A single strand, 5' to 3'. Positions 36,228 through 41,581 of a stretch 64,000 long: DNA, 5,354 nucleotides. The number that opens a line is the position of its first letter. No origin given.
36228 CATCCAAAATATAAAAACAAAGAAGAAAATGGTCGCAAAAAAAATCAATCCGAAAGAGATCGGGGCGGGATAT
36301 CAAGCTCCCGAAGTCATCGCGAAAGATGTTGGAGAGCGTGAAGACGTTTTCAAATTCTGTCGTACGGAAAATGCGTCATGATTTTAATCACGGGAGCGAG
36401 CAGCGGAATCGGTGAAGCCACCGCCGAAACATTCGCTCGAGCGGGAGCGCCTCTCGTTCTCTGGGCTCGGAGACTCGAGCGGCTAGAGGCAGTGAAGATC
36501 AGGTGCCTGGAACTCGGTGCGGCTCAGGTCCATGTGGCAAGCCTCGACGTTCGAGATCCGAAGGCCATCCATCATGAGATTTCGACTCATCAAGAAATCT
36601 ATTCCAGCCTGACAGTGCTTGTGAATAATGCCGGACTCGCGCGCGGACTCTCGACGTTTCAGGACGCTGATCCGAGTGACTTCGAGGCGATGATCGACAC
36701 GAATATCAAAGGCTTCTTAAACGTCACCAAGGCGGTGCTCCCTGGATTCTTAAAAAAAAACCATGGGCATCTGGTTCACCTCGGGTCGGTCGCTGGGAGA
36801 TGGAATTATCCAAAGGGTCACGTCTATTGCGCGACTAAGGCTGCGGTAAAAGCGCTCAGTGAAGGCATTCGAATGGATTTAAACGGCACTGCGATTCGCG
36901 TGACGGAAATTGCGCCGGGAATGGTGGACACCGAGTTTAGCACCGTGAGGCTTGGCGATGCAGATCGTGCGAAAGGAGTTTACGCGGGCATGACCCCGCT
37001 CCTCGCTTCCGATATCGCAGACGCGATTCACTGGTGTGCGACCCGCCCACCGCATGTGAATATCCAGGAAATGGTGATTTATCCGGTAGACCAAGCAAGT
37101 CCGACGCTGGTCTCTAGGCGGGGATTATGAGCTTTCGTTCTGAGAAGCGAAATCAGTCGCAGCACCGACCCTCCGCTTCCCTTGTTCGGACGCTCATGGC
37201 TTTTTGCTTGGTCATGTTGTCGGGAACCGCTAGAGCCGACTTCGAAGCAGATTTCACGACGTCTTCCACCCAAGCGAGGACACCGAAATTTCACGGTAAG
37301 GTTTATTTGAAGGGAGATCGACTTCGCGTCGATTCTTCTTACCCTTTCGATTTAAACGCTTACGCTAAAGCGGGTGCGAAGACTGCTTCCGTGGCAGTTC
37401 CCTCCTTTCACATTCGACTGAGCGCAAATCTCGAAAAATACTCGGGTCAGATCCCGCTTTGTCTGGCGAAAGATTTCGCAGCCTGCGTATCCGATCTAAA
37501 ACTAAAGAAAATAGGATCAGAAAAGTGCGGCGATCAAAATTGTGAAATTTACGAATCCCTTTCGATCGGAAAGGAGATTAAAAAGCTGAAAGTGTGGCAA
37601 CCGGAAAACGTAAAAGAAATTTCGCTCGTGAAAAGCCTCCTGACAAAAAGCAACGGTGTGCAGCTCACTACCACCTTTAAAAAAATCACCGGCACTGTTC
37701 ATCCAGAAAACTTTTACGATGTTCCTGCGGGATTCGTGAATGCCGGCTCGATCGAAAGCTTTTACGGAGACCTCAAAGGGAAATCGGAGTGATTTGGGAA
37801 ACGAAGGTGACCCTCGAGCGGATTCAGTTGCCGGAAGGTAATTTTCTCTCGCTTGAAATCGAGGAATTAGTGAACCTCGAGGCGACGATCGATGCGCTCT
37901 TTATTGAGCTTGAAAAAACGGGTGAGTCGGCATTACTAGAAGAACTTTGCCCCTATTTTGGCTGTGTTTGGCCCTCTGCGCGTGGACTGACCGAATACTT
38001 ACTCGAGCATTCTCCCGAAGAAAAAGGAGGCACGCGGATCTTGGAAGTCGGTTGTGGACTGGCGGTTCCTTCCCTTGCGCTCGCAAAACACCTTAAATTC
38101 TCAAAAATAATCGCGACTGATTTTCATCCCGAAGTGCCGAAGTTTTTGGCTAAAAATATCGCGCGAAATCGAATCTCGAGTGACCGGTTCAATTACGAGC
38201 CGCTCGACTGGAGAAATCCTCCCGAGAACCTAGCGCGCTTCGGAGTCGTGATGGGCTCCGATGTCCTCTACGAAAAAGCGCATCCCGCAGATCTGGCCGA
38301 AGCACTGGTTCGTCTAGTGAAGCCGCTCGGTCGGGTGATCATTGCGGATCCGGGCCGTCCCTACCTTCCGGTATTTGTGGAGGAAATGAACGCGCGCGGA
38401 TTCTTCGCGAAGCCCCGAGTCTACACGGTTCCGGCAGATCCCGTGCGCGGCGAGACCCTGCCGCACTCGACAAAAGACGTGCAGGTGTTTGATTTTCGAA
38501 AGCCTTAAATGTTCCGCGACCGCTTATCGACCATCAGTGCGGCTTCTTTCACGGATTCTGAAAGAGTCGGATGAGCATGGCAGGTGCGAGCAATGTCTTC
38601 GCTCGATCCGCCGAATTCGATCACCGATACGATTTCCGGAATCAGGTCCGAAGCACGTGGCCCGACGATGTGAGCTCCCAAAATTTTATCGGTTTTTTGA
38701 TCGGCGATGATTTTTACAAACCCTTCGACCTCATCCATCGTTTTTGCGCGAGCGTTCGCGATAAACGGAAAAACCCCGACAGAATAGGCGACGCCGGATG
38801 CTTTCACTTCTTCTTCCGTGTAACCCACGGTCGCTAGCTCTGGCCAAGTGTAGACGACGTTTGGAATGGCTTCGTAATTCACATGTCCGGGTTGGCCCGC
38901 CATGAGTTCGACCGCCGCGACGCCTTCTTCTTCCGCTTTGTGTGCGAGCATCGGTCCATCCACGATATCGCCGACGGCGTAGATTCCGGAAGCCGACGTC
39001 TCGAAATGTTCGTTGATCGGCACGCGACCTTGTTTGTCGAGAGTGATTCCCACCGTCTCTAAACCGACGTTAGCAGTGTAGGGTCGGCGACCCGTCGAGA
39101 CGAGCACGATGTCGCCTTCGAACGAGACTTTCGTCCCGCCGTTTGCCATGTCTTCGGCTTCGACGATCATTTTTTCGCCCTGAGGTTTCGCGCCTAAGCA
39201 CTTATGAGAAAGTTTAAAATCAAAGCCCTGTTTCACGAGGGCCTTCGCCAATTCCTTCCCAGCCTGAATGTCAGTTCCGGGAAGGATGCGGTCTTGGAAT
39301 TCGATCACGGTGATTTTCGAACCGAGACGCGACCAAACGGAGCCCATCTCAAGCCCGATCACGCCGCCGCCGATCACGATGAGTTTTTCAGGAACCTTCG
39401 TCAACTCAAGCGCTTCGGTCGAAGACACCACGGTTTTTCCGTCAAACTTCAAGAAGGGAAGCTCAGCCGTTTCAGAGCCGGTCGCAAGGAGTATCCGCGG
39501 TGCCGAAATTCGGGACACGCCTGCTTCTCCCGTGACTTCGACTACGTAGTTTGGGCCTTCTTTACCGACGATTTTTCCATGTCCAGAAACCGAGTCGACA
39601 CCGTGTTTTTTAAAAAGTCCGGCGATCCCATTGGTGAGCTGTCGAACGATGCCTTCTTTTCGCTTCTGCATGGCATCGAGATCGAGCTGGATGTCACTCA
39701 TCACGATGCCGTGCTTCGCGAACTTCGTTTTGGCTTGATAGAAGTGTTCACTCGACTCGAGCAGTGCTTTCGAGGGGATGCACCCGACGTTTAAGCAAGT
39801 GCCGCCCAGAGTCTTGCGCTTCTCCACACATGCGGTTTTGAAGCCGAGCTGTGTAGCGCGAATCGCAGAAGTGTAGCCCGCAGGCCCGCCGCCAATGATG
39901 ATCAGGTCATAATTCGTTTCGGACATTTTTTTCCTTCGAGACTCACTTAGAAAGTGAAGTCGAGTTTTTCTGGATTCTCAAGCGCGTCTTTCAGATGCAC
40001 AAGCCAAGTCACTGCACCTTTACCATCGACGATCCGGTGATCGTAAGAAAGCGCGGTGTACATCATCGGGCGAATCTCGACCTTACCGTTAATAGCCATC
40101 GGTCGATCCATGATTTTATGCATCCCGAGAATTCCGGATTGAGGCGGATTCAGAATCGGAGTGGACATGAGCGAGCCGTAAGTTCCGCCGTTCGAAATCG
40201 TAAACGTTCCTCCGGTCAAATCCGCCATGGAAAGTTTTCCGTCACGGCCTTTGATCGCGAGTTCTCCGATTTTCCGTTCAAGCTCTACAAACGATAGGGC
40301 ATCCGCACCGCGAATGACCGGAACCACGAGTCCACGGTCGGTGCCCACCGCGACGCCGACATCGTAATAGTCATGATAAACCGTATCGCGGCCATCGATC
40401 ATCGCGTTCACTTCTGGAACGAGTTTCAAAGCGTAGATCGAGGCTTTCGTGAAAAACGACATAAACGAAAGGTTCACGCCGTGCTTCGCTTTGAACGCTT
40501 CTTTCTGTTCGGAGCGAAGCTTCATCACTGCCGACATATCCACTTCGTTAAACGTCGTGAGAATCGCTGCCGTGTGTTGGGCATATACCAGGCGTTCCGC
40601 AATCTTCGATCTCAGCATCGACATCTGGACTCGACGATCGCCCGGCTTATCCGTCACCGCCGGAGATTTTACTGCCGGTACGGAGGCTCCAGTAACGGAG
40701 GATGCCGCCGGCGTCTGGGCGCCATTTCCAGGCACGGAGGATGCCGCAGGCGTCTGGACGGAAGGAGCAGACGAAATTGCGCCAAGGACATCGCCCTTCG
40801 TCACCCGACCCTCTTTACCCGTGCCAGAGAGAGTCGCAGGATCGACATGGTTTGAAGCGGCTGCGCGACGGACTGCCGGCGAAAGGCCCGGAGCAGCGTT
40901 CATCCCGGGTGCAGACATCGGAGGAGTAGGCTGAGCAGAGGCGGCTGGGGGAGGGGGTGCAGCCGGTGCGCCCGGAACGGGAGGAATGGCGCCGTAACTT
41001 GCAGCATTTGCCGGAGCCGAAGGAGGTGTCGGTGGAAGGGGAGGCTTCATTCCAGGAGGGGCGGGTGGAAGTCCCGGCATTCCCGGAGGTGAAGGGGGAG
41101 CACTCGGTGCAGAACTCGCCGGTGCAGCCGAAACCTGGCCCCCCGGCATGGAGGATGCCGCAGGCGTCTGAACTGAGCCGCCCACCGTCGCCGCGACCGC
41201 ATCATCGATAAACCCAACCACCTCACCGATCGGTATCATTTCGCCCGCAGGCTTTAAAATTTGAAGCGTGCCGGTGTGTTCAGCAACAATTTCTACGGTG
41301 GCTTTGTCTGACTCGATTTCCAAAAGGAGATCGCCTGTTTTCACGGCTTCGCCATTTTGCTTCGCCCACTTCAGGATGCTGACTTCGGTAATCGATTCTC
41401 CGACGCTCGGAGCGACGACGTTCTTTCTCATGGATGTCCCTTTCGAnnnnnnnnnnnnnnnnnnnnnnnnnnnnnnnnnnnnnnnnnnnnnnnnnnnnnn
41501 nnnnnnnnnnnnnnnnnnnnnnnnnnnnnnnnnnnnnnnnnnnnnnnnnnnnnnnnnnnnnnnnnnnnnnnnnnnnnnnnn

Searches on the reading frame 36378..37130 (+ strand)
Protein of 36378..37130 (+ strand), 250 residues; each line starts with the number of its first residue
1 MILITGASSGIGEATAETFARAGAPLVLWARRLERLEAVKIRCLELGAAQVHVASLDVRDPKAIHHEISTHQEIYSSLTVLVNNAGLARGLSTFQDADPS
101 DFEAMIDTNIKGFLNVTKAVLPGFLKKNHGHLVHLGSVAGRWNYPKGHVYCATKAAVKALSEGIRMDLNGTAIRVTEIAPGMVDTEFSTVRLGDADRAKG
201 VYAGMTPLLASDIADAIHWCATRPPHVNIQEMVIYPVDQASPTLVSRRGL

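Call 73: search_protein_families(library=pfam, proteins=[window:36378-37130:+], max_evalue=0.001)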
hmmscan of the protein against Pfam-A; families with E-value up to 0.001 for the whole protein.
window:36378-37130:+ (250 aa): 4 families
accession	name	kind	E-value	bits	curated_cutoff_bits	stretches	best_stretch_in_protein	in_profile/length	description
PF00106.31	adh_short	-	8.1e-50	169.5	26.6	1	2-188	3-187/195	short chain dehydrogenase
PF13561.12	adh_short_C2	-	2.1e-34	119.6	27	1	6-208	1-200/236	Enoyl-(Acyl carrier protein) reductase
PF08659.16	KR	-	1.1e-15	58.4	22.6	1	2-175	3-175/180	KR domain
PF01370.27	Epimerase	-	2.5e-05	24.2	20.9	1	2-138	1-116/240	NAD dependent epimerase/dehydratase family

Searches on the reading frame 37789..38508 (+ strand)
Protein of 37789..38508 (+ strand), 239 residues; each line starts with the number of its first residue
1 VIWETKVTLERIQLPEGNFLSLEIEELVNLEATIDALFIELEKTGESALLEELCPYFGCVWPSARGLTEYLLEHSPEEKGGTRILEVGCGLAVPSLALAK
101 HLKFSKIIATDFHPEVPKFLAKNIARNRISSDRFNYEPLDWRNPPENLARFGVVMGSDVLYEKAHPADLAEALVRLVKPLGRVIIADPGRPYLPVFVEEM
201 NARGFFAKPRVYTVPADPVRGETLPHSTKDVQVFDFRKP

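Call 73: search_protein_families(library=pfam, proteins=[window:37789-38508:+], max_evalue=0.001)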
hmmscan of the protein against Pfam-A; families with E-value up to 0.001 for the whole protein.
window:37789-38508:+ (239 aa): 6 families
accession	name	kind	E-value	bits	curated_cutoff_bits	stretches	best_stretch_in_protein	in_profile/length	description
PF10294.15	Methyltransf_16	-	7e-15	55.6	21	1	59-186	20-156/174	Lysine methyltransferase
PF08242.18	Methyltransf_12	-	8.4e-08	33.3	30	1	85-182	1-97/98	Methyltransferase domain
PF13489.12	Methyltransf_23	-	1.6e-07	31.6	27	1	67-191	9-122/164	Methyltransferase domain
PF13649.12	Methyltransf_25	-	4.6e-07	30.9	27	1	84-181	1-97/97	Methyltransferase domain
PF13847.12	Methyltransf_31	-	2e-06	28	27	1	79-189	2-113/145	Methyltransferase domain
PF08241.18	Methyltransf_11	-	1e-05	26.5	21.2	1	85-185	1-95/95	Methyltransferase domain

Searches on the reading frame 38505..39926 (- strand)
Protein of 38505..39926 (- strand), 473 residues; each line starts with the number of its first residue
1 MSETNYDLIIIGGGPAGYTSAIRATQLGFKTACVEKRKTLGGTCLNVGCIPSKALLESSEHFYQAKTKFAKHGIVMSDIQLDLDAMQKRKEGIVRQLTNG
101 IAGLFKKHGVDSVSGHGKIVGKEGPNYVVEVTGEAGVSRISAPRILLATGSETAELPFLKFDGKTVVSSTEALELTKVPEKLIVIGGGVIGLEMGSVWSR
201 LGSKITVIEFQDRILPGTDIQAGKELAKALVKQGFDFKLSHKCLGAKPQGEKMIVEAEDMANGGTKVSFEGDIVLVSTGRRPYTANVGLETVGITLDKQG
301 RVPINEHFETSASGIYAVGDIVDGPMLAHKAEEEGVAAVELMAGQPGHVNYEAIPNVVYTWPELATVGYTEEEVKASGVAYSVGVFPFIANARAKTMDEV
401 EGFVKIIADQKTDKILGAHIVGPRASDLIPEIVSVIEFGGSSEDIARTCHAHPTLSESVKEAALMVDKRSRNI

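Call 73: search_protein_families(library=pfam, proteins=[window:38505-39926:-], max_evalue=0.001)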
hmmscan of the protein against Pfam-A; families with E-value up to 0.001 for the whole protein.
window:38505-39926:- (473 aa): 13 families
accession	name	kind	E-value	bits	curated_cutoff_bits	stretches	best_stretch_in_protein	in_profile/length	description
PF07992.20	Pyr_redox_2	-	8.7e-65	219.4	26.1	1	6-335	1-291/291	Pyridine nucleotide-disulphide oxidoreductase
PF02852.28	Pyr_redox_dim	-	8.6e-40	135.8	25.3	1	354-463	1-110/110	Pyridine nucleotide-disulphide oxidoreductase, dimerisation domain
PF00070.33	Pyr_redox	-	9.6e-21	74.5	22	1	181-252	1-72/82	Pyridine nucleotide-disulphide oxidoreductase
PF12831.13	FAD_oxidored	-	2.6e-09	37.3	27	1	7-51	1-45/416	FAD dependent oxidoreductase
PF13738.12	Pyr_redox_3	-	1.6e-08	34.6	30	0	124-319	111-305/305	Pyridine nucleotide-disulphide oxidoreductase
PF13450.12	NAD_binding_8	-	4.3e-08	33.7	21.9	1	10-45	1-36/68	NAD(P)-binding Rossmann-like domain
PF00890.30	FAD_binding_2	-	6e-08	32.7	20.4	1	7-43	1-37/414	FAD binding domain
PF01134.28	GIDA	-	1.3e-07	31.4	22.1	1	7-56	1-47/391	Glucose inhibited division protein A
PF01266.30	DAO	-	2.6e-07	30.9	27.9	0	7-43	1-38/353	FAD dependent oxidoreductase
PF01262.27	AlaDh_PNT_C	-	1.7e-06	28.1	23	0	179-226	28-75/214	Alanine dehydrogenase/PNT, C-terminal domain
PF03486.20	HI0933_like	-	4.6e-06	26.7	50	1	7-42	2-37/244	HI0933-like protein Rossmann domain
PF01946.23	Thi4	-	4.6e-06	26.5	26.2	0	6-56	18-69/235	Thi4 family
PF01494.25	FAD_binding_3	-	0.00034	20.4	22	0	6-39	2-35/349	FAD binding domain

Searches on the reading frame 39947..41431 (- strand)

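Call 73: search_protein_families(library=pfam, proteins=[window:39947-41431:-], max_evalue=0.001)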
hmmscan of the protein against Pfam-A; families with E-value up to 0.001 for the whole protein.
window:39947-41431:- (494 aa): 3 families
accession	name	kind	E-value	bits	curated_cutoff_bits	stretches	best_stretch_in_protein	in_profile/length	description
PF00198.28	2-oxoacid_dh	-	1.3e-78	264.1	23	1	264-490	3-230/232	2-oxoacid dehydrogenases acyltransferase (catalytic domain)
PF00364.28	Biotin_lipoyl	-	4.3e-15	55.7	22.1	1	4-72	2-70/73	Biotin-requiring enzyme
PF02817.22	E3_binding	-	3.2e-12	46.9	23.7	1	184-216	4-36/36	e3 binding domain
